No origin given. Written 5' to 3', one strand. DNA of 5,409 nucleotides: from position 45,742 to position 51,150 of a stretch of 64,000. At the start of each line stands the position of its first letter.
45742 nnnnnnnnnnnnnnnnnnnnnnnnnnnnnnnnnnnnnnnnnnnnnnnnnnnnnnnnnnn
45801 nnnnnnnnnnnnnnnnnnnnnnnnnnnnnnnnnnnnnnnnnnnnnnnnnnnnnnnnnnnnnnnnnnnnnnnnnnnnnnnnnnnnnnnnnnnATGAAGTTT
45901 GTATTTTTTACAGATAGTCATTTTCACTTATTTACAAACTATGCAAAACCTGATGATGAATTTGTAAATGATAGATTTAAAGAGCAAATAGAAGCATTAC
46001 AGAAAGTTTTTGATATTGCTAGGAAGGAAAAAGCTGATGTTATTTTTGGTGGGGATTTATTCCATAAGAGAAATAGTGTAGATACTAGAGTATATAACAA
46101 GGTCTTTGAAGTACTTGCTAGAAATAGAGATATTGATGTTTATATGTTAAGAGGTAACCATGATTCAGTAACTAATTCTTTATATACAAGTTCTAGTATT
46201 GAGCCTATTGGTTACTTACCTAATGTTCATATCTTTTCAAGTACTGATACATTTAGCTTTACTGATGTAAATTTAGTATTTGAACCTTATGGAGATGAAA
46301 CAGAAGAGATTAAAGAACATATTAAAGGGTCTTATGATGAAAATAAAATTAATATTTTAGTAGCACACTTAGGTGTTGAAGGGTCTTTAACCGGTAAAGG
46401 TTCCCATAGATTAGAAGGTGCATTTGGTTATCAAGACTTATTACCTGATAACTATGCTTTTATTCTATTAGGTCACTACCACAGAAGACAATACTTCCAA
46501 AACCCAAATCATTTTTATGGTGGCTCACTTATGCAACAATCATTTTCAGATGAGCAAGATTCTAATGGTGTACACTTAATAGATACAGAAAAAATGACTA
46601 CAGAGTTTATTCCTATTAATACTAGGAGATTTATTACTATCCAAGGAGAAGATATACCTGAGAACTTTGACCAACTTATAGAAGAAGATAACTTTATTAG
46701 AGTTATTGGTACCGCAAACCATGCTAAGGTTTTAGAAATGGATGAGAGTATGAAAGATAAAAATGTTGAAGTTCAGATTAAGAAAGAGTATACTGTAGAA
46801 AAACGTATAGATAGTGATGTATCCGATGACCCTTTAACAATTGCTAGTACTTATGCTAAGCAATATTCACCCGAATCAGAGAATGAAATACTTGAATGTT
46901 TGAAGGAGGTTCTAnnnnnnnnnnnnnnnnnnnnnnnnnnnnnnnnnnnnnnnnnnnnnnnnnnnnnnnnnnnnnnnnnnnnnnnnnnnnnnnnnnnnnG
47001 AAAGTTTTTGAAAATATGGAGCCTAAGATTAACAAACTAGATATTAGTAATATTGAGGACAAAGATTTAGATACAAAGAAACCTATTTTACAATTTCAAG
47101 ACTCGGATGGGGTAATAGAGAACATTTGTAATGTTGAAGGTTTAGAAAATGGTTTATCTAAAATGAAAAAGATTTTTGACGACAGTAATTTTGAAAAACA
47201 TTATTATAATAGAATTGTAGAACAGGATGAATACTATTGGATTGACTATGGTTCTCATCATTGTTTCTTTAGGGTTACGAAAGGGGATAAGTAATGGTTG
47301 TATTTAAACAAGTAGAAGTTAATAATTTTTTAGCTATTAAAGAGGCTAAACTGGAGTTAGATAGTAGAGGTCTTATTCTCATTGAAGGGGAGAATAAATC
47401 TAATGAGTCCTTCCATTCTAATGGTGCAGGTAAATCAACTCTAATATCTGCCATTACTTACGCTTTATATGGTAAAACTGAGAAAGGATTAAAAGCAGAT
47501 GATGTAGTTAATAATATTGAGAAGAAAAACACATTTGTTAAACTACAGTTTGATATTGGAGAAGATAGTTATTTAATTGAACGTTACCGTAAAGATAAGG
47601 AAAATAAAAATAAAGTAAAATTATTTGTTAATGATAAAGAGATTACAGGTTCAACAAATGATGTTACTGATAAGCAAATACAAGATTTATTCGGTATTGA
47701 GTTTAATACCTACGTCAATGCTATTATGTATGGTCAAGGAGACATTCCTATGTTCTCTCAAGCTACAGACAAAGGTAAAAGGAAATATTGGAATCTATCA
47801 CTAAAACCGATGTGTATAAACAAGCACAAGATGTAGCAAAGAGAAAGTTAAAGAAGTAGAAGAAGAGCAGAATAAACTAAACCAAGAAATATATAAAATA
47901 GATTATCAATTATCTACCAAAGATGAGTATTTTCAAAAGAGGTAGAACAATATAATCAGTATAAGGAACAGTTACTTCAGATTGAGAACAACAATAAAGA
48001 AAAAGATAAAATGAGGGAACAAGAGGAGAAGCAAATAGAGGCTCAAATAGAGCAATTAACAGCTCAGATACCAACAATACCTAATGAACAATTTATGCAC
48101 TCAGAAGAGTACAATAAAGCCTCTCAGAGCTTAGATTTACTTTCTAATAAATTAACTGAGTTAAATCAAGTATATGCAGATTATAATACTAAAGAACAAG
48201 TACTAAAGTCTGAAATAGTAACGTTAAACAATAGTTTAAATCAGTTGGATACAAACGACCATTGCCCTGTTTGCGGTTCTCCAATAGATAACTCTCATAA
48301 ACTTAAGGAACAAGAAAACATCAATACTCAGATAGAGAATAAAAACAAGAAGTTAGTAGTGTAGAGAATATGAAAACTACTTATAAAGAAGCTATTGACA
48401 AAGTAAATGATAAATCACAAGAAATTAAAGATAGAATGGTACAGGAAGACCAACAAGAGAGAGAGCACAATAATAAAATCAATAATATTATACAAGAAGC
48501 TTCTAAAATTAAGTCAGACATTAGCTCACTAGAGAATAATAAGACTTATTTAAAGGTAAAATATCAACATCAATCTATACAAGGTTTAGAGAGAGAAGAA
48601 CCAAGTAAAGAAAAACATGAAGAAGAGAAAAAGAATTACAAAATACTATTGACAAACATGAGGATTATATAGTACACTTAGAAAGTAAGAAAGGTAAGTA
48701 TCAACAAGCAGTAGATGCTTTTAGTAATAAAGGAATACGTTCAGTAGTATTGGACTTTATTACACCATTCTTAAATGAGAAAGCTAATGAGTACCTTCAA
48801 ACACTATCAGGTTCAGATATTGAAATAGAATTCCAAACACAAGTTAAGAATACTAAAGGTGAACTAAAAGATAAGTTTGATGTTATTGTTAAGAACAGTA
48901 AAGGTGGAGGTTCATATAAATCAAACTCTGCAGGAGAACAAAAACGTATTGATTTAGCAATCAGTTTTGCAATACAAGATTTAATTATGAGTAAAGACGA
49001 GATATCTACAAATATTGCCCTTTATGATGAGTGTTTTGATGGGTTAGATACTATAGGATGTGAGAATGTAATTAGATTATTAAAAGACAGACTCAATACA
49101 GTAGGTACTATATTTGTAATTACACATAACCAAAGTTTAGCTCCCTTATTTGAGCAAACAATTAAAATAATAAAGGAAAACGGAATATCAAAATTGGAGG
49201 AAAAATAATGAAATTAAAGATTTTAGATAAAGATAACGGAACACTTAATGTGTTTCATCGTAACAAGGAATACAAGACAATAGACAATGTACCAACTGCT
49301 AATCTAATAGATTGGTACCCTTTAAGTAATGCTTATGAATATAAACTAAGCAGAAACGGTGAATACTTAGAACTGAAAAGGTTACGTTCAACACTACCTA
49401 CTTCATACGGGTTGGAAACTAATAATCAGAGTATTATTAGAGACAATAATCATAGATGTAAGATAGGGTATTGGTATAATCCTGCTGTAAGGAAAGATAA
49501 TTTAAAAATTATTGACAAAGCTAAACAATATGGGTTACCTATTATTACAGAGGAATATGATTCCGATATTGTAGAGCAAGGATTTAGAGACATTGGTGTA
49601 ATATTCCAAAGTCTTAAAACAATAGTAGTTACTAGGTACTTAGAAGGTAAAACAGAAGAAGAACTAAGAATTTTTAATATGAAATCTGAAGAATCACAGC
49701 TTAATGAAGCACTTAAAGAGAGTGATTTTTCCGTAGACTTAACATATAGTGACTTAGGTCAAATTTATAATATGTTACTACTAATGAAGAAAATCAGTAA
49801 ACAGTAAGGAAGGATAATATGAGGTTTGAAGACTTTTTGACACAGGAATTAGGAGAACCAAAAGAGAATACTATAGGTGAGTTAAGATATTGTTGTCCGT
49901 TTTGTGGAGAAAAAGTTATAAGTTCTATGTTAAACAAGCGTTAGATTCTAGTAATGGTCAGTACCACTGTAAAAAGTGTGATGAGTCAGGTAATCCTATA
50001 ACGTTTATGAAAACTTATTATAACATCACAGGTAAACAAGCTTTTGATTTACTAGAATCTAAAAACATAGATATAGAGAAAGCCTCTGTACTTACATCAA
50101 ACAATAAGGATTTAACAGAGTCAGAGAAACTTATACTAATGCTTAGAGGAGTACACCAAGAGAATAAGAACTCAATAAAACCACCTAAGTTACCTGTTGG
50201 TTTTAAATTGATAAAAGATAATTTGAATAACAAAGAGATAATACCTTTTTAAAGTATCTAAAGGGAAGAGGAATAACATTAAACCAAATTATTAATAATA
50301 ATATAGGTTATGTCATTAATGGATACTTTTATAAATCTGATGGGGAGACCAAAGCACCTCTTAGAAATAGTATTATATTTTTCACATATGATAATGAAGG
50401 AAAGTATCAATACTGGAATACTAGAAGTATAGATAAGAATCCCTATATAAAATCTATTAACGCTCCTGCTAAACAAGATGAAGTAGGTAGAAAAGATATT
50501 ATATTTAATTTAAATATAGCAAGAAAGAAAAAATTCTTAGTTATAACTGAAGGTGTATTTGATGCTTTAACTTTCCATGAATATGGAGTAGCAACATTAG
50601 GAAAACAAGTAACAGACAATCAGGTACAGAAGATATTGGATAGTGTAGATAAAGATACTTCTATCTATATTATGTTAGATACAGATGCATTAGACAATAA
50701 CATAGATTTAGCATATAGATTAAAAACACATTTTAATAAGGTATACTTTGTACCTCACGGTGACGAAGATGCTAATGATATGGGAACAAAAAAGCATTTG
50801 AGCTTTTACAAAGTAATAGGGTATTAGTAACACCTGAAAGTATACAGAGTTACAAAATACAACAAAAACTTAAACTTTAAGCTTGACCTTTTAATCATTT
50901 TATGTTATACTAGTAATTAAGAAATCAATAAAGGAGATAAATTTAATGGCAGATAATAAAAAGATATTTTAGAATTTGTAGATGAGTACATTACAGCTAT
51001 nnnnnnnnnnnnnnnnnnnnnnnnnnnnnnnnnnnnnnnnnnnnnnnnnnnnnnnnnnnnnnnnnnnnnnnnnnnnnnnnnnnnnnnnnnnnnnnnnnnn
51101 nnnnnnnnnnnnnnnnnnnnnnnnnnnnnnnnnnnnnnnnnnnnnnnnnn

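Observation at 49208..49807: gp67-like anti-sigma-A candidate between sbcC and primase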

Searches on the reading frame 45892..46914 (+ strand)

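Call 52: search_protein_families(library=pfam, proteins=[window:45892-46914:+], max_evalue=0.01)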
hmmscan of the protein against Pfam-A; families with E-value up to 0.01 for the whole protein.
window:45892-46914:+ (341 aa): 2 families
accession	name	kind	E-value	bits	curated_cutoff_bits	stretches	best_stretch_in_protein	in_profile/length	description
PF00149.33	Metallophos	-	2.2e-14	54.7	21.5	1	1-198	1-190/191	Calcineurin-like phosphoesterase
PF12850.12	Metallophos_2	-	2.5e-05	24.7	27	1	1-231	1-150/154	Calcineurin-like phosphoesterase superfamily domain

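Call 53: search_protein_families(library=phrogs, proteins=[window:45892-46914:+], max_evalue=0.00001)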
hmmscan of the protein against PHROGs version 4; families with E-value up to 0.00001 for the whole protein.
window:45892-46914:+ (341 aa): 3 families
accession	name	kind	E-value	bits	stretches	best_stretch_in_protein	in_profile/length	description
phrog_100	-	DNA, RNA and nucleotide metabolism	4.5e-104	350.7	1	1-340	29-375/989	SbcD-like subunit of palindrome specific endonuclease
phrog_1649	-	other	6.1e-11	42.5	1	1-236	36-291/308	metallo-phosphoesterase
phrog_34949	-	unknown function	2.4e-06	28.3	1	5-100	7-107/243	-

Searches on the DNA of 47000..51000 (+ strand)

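Call 6: search_dna_similar(query=window:47000-51000:+, collection=phages, mode=near, max_rows=25)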
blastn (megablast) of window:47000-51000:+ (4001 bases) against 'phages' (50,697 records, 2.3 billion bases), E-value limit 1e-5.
Records with a match: 271; places in all: 272; records where one place covers at least 80% of the query: 236.
Best place of each record, by identity: 95-99% 19; 90-95% 1; 80-90% 248; 60-80% 3.
By first word of the organism name: Staphylococcus 264; Listeria 5; Lactobacillus 2.
By host as written in the record: Staphylococcus aureus 88; - 29; Staphylococcus sp. 19; Staphylococcus carnosus TM300 17; Staphylococcus xylosus M1997-2/10 8; Staphylococcus aureus ATCC 25923 8; Staphylococcus 6; Staphylococcus epidermidis 6; and 54 more.
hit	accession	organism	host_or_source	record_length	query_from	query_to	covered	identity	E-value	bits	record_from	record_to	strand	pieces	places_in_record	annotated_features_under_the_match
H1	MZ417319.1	Staphylococcus phage PG-2021_16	Staphylococcus xylosus I2595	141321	1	4001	100%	98.3%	0e+0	7014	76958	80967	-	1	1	record has no annotation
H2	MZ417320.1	Staphylococcus phage PG-2021_17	Staphylococcus xylosus M1997-2/10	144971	1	4001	100%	98.3%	0e+0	7014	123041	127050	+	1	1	record has no annotation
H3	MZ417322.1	Staphylococcus phage PG-2021_19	Mammaliicoccus vitulinus C5817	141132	1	4001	100%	98.3%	0e+0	7014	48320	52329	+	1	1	record has no annotation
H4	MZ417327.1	Staphylococcus phage PG-2021_29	Staphylococcus epidermidis S414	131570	1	4001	100%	98.3%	0e+0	7014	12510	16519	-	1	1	record has no annotation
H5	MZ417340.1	Staphylococcus phage PG-2021_64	Staphylococcus succinus C6852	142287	1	4001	100%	98.3%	0e+0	7014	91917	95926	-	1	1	record has no annotation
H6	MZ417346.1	Staphylococcus phage PG-2021_86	Staphylococcus xylosus M1997-2/10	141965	1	4001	100%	98.3%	0e+0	7014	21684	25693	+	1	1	record has no annotation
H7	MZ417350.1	Staphylococcus phage PG-2021_8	Staphylococcus equorum C5824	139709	1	4001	100%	98.3%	0e+0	7014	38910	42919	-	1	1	record has no annotation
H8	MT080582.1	Staphylococcus phage vB_SauM_EW1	Staphylococcus carnosus TM300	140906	1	4001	100%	96.9%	0e+0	6704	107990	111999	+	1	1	record has no annotation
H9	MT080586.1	Staphylococcus phage vB_SauM_EW2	Staphylococcus carnosus TM300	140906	1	4001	100%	96.9%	0e+0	6704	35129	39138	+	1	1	record has no annotation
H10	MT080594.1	Staphylococcus phage vB_SauM_EW4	Staphylococcus carnosus TM300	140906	1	4001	100%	96.9%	0e+0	6704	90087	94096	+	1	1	record has no annotation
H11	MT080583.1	Staphylococcus phage vB_SauM_EW13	Staphylococcus carnosus TM300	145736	1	4001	100%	96.8%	0e+0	6693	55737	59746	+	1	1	record has no annotation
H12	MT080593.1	Staphylococcus phage vB_SauM_EW36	Staphylococcus carnosus TM300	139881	1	4001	100%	96.7%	0e+0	6665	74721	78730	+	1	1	record has no annotation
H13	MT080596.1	Staphylococcus phage vB_SauM_EW42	Staphylococcus carnosus TM300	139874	1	4001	100%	96.7%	0e+0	6665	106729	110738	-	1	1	record has no annotation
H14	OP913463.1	Staphylococcus virus vB_SurM-PSU5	Staphylococcus ureilyticus ATCC49330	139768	1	4001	100%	94.3%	0e+0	6139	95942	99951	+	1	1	recombination exonuclease B | DNA primase | anti-sigma factor | hypothetical protein (x2)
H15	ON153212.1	Staphylococcus phage KMSP1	Staphylococcus aureus food isolate 1 ...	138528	293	4001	93%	97.2%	0e+0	6270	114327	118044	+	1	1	recombination protein (x2) | replication protein | hypothetical protein (x2)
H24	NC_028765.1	Staphylococcus phage phiIPLA-RODI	Staphylococcus sp.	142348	1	3999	100%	87.2%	0e+0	4554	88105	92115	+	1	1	exonuclease | DNA primase/helicase | anti-sigma factor | hypothetical protein (x2)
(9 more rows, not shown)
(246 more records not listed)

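Call 8: get_annotated_region(hit=H14, flank=3000)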
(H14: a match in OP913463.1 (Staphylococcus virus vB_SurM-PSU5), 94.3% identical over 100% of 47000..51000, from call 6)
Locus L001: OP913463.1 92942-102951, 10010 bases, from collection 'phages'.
description: Staphylococcus virus vB_SurM-PSU5, complete genome.
organism: Staphylococcus virus vB_SurM-PSU5 (NCBI taxid 3003796)
taxonomy: Viruses; Duplodnaviria; Heunggongvirae; Uroviricota; Caudoviricetes; Herelleviridae; Twortvirinae
host: Staphylococcus ureilyticus ATCC49330; source: sewage; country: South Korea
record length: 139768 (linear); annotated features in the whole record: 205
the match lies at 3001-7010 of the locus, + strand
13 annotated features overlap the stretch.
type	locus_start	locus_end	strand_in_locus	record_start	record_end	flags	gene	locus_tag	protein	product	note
CDS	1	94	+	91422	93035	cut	-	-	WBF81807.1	replication protein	-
CDS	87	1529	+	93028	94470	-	-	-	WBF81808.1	DNA helicase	-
CDS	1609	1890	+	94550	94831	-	-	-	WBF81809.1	hypothetical protein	-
CDS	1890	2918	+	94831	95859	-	-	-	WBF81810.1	recombination exonuclease A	-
CDS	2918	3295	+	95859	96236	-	-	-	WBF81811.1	hypothetical protein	-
CDS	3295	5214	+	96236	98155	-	-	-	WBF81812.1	recombination exonuclease B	-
CDS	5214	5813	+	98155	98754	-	-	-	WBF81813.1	anti-sigma factor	-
CDS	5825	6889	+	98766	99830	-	-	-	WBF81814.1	DNA primase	-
CDS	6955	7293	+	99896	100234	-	-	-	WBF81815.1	hypothetical protein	-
CDS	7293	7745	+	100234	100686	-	-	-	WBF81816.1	hypothetical protein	-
CDS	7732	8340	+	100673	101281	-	-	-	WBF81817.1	resolvase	-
CDS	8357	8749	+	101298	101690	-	-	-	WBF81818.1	ribonucleotide reductase stimulatory protein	-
CDS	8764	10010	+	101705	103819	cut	-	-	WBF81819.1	ribonucleotide reductase large subunit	-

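Call 9: get_annotated_region(hit=H24, flank=3000)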
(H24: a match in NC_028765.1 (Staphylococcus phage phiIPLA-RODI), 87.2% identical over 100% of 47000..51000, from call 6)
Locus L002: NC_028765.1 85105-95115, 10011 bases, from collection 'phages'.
description: Staphylococcus phage phiIPLA-RODI, complete genome.
organism: Staphylococcus phage phiIPLA-RODI (NCBI taxid 1572703)
taxonomy: Viruses; Duplodnaviria; Heunggongvirae; Uroviricota; Caudoviricetes; Herelleviridae; Twortvirinae; Kayvirus; Kayvirus rodi
host: Staphylococcus sp.; source: -; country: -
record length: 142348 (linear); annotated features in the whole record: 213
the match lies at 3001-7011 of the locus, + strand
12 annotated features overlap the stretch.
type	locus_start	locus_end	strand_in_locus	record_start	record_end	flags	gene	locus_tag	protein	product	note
CDS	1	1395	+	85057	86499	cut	-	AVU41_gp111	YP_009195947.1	AAA family ATPase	-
CDS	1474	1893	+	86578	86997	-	-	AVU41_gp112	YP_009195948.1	hypothetical protein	-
CDS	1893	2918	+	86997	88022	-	-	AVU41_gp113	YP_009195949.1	metallophosphoesterase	-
CDS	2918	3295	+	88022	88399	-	-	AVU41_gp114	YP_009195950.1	hypothetical protein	-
CDS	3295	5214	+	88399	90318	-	-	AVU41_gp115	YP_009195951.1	exonuclease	-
CDS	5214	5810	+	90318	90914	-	-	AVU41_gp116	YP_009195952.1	anti-sigma factor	-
CDS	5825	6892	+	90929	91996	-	-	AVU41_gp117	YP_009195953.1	DNA primase/helicase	-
CDS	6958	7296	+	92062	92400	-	-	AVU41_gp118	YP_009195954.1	hypothetical protein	-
CDS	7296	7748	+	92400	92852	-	-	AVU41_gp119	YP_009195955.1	hypothetical protein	-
CDS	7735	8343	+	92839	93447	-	-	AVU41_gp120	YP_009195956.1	RusA-like Holliday junction resolvase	-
CDS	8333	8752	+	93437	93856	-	-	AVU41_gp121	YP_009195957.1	flavodoxin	-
CDS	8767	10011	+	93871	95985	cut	-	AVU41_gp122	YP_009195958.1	ribonucleotide reductase large subunit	-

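Call 10: get_annotated_region(hit=H1, flank=3000)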
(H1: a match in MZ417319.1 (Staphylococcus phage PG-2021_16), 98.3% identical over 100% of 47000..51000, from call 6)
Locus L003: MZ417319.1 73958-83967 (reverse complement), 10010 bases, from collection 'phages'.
description: UNVERIFIED: Staphylococcus phage PG-2021_16, complete genome.
organism: Staphylococcus phage PG-2021_16 (NCBI taxid 2815615)
taxonomy: Viruses; Duplodnaviria; Heunggongvirae; Uroviricota; Caudoviricetes; Herelleviridae; Twortvirinae
host: Staphylococcus xylosus I2595; source: WWTP; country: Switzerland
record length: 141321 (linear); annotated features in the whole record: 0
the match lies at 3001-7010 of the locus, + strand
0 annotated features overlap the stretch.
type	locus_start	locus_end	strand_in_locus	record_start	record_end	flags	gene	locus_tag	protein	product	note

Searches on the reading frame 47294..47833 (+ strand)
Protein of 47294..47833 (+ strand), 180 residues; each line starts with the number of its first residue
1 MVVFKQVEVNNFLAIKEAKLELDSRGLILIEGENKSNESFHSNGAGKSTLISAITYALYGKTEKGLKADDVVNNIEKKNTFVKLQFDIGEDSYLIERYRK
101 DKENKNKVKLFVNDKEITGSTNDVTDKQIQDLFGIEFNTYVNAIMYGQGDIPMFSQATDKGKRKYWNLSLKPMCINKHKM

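Call 52: search_protein_families(library=pfam, proteins=[window:47294-47833:+], max_evalue=0.01)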
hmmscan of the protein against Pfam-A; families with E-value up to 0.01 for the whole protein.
window:47294-47833:+ (180 aa): 4 families
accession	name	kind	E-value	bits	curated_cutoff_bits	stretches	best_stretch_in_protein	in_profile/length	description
PF13476.12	AAA_23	-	1.4e-18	68.7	27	1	7-161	2-154/201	AAA domain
PF13555.12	AAA_29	-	7e-05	22.9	27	1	6-62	3-50/61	P-loop containing region of AAA domain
PF02463.25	SMC_N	-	0.00048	20.1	40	1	42-116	32-117/220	RecF/RecN/SMC N terminal domain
PF13514.12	AAA_27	-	0.0021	18.1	22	1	5-138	4-128/206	AAA domain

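Call 53: search_protein_families(library=phrogs, proteins=[window:47294-47833:+], max_evalue=0.00001)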
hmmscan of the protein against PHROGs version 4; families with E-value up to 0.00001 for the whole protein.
window:47294-47833:+ (180 aa): 5 families
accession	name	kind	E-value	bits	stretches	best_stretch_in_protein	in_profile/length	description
phrog_21388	-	DNA, RNA and nucleotide metabolism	2.9e-58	196.4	1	1-126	1-126/126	exonuclease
phrog_77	-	DNA, RNA and nucleotide metabolism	5.8e-57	194.9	1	1-164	295-451/967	SbcC-like subunit of palindrome specific endonuclease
phrog_1499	-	unknown function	1e-08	35.9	1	2-121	3-103/427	-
phrog_19980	-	unknown function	1.5e-06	27.9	1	43-112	36-108/1068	-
phrog_4747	-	unknown function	2.2e-06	28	1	6-115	5-103/610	-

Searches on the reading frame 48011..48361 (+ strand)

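Call 52: search_protein_families(library=pfam, proteins=[window:48011-48361:+], max_evalue=0.01)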
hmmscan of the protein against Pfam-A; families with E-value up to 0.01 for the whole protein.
window:48011-48361:+ (117 aa): 2 families
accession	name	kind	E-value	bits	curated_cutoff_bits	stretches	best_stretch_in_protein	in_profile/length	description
PF04423.19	Rad50_zn_hook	-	8.2e-06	26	24.3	1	65-115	1-52/52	Rad50 zinc hook motif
PF00384.28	Molybdopterin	-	0.0072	15.8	24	1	26-114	49-139/353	Molybdopterin oxidoreductase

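Call 53: search_protein_families(library=phrogs, proteins=[window:48011-48361:+], max_evalue=0.00001)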
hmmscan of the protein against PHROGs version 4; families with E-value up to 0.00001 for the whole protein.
window:48011-48361:+ (117 aa): 1 family
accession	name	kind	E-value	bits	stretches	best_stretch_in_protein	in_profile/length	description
phrog_77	-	DNA, RNA and nucleotide metabolism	6.3e-16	59.1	1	4-115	556-660/967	SbcC-like subunit of palindrome specific endonuclease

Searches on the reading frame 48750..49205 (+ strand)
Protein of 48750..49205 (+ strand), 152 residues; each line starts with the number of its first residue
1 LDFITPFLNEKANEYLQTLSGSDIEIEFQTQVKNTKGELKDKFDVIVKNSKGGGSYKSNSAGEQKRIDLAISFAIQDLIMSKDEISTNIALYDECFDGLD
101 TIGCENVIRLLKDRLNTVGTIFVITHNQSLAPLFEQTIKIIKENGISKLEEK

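Call 52: search_protein_families(library=pfam, proteins=[window:48750-49205:+], max_evalue=0.01)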
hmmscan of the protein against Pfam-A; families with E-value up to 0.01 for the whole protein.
window:48750-49205:+ (152 aa): 3 families
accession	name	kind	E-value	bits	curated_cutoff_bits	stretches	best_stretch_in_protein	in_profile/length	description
PF13558.12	SbcC_Walker_B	-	0.00077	20.1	27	1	55-112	29-89/90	SbcC/RAD50-like, Walker B motif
PF02463.25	SMC_N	-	0.00096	19.1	40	1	58-147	136-219/220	RecF/RecN/SMC N terminal domain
PF02384.22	N6_Mtase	-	0.0097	15.7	20.4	0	74-149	196-268/311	N-6 DNA Methylase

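Call 53: search_protein_families(library=phrogs, proteins=[window:48750-49205:+], max_evalue=0.00001)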
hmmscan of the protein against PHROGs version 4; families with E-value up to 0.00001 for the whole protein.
window:48750-49205:+ (152 aa): 2 families
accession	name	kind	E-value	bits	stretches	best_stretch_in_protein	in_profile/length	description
phrog_77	-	DNA, RNA and nucleotide metabolism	1.7e-60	206.6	1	1-151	806-954/967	SbcC-like subunit of palindrome specific endonuclease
phrog_293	-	moron, auxiliary metabolic gene and host takeover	8e-06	25.1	0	15-145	502-624/1058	ABC transporter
